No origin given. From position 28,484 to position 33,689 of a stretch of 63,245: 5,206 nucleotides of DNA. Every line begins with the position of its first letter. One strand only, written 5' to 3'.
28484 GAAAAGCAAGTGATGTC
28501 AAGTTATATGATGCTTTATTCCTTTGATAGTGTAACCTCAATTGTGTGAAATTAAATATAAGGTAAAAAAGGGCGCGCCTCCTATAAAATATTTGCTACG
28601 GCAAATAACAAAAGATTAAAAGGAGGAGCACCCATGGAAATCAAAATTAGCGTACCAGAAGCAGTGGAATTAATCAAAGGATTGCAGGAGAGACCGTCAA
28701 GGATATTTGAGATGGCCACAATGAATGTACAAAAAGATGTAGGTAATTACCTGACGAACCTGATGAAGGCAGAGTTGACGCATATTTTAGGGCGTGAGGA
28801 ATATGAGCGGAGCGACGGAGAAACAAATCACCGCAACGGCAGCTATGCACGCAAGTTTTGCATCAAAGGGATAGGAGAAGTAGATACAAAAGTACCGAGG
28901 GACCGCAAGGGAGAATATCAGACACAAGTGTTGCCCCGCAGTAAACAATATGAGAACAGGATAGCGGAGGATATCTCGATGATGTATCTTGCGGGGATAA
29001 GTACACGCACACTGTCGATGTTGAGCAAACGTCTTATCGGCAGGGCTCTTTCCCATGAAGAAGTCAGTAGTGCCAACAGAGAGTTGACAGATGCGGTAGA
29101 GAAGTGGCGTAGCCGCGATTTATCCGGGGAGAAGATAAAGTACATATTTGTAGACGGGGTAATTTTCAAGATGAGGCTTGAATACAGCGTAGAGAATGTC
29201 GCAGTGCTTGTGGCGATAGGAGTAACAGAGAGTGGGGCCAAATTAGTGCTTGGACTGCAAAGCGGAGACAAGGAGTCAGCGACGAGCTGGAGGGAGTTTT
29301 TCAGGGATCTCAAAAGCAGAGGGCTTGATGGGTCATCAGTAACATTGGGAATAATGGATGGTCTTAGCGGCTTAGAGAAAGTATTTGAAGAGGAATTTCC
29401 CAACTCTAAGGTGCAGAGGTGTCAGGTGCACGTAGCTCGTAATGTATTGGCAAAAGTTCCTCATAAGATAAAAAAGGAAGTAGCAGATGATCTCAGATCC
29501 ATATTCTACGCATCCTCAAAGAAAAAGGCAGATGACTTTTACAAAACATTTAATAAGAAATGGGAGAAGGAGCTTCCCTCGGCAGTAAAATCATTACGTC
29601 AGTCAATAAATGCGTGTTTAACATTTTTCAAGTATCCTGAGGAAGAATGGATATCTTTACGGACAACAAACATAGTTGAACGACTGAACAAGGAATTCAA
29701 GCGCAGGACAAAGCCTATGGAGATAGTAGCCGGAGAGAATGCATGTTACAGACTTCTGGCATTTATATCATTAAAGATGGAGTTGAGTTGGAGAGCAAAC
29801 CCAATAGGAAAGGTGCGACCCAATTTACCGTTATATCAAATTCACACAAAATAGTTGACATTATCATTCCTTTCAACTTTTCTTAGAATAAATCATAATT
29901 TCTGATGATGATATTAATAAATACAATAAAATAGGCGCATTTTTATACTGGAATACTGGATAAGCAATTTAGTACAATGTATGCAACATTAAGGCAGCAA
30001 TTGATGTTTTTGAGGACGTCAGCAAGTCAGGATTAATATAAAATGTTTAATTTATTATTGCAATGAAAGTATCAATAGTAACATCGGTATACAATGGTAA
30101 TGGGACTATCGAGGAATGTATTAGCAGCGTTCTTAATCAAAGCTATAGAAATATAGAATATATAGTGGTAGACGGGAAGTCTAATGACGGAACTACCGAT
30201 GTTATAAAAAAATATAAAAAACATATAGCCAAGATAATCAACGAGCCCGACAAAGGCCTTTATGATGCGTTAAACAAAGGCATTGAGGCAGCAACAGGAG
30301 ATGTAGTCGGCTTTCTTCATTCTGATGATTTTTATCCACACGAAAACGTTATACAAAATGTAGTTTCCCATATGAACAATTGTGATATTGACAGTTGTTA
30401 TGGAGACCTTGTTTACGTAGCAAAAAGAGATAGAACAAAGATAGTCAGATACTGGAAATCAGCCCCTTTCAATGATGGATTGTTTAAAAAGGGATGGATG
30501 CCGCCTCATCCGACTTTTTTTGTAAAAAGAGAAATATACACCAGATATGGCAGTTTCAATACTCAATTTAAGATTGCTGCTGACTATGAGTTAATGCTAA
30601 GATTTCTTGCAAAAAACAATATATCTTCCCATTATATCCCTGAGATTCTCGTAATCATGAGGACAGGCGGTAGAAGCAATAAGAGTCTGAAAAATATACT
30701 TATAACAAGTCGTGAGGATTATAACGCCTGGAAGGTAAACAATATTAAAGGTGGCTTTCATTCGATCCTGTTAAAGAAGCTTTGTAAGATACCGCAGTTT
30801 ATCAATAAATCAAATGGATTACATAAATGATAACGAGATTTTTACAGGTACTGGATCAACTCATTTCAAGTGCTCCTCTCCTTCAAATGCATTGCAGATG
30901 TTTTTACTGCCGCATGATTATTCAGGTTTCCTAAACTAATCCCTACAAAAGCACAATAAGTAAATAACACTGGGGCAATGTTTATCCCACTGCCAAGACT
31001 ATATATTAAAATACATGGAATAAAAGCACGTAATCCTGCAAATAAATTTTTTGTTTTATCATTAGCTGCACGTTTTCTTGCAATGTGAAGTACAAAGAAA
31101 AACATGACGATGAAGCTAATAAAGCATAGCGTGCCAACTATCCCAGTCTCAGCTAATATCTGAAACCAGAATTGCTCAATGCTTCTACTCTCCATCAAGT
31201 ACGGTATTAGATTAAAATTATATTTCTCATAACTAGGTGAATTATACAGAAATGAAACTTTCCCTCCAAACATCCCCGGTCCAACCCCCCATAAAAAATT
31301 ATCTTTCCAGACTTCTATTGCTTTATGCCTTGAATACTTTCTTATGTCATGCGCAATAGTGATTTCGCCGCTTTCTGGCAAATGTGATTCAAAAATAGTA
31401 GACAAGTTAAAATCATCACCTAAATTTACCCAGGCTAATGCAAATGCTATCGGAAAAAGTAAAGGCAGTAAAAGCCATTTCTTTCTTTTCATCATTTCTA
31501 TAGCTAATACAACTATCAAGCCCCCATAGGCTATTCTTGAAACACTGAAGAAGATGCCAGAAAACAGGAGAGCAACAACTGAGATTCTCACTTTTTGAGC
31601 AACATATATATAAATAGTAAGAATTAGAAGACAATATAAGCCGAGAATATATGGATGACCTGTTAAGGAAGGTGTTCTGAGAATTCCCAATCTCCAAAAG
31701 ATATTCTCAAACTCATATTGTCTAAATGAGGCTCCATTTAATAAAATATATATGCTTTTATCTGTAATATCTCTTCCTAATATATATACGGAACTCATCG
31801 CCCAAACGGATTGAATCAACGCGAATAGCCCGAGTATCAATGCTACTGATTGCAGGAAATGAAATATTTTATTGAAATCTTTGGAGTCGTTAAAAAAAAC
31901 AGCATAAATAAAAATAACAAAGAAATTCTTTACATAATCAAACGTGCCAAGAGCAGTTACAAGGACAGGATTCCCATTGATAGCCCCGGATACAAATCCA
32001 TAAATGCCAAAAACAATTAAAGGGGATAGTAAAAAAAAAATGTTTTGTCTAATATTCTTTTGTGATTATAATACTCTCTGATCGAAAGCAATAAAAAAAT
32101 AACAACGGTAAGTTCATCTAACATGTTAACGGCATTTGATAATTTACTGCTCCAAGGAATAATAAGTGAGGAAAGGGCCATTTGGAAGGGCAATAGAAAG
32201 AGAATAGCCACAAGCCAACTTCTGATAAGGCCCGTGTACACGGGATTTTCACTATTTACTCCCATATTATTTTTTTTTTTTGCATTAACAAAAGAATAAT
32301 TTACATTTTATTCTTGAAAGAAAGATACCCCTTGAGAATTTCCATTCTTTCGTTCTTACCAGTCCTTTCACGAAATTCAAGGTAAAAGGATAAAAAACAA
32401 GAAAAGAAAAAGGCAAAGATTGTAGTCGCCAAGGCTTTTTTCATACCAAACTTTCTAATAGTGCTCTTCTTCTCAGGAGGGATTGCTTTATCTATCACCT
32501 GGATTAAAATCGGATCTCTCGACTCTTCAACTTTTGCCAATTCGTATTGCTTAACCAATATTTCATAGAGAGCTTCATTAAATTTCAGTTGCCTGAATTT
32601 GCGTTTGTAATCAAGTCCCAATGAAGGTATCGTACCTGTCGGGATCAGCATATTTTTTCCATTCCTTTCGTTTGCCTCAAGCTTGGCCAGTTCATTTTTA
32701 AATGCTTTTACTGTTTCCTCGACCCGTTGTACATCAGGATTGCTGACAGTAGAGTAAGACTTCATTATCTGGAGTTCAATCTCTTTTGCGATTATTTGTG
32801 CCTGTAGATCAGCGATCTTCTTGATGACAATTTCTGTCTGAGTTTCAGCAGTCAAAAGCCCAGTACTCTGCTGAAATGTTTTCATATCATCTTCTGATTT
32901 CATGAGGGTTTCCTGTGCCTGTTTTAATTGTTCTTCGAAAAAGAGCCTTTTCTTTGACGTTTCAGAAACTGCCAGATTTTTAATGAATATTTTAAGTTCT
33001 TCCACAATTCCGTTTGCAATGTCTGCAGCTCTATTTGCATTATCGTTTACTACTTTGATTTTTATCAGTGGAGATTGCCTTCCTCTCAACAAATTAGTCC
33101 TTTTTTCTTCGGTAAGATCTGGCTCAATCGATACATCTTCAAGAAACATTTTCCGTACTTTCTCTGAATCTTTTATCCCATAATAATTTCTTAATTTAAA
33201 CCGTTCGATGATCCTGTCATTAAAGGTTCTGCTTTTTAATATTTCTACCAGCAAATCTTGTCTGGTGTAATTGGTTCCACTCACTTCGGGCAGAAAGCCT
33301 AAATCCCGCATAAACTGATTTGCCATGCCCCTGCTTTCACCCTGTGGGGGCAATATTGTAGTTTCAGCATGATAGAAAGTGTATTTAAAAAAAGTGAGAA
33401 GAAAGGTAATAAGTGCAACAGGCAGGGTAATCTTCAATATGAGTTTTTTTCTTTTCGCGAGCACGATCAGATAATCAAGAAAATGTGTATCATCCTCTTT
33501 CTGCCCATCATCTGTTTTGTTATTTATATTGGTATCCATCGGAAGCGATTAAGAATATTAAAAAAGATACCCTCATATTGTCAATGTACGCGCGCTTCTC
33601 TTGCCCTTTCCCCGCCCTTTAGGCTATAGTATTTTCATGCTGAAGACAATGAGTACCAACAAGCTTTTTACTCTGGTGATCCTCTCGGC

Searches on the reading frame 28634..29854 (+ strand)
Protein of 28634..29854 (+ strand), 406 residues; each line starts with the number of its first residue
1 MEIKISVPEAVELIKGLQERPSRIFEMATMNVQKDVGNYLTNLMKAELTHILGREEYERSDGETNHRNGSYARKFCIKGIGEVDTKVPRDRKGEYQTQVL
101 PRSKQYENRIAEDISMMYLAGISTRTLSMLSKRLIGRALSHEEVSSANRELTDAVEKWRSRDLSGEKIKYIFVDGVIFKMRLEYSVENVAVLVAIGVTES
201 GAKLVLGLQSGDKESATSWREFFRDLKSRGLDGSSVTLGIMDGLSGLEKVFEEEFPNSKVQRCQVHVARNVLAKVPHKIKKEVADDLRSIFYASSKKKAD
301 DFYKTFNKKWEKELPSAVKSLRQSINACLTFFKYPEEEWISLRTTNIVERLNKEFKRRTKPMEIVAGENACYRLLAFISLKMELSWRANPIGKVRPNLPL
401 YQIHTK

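Call 31: search_protein_families(library=pfam, proteins=[window:28634-29854:+], max_evalue=0.00001)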
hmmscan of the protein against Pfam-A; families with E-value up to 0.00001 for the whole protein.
window:28634-29854:+ (406 aa): 1 family
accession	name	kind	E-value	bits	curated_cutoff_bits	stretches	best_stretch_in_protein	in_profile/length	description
PF00872.24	Transposase_mut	-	3.8e-93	312.8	21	1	38-387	32-377/379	Transposase, Mutator family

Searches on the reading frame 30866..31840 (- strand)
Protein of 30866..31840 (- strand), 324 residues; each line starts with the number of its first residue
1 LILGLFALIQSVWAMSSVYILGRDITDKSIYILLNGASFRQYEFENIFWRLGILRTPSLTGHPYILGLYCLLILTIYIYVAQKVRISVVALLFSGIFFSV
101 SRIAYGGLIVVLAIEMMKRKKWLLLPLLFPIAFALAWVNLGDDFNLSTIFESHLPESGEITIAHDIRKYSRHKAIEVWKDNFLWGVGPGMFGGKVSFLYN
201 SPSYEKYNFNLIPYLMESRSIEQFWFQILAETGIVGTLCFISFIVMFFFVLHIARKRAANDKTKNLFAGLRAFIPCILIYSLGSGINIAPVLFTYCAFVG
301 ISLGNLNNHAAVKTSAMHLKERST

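Call 31: search_protein_families(library=pfam, proteins=[window:30866-31840:-], max_evalue=0.00001)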
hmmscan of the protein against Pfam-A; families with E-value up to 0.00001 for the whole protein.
window:30866-31840:- (324 aa): 1 family
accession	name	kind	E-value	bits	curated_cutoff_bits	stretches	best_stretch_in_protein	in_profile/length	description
PF04932.20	Wzy_C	-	9.5e-13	48.6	31.7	1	88-241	2-149/149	O-Antigen ligase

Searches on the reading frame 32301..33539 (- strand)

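Call 31: search_protein_families(library=pfam, proteins=[window:32301-33539:-], max_evalue=0.00001)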
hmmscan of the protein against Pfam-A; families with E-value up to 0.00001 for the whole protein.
window:32301-33539:- (412 aa): 1 family
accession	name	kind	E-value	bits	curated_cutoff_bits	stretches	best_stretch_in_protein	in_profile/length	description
PF02706.20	Wzz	-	6.9e-08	33.1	25.5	1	22-111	7-88/91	Chain length determinant protein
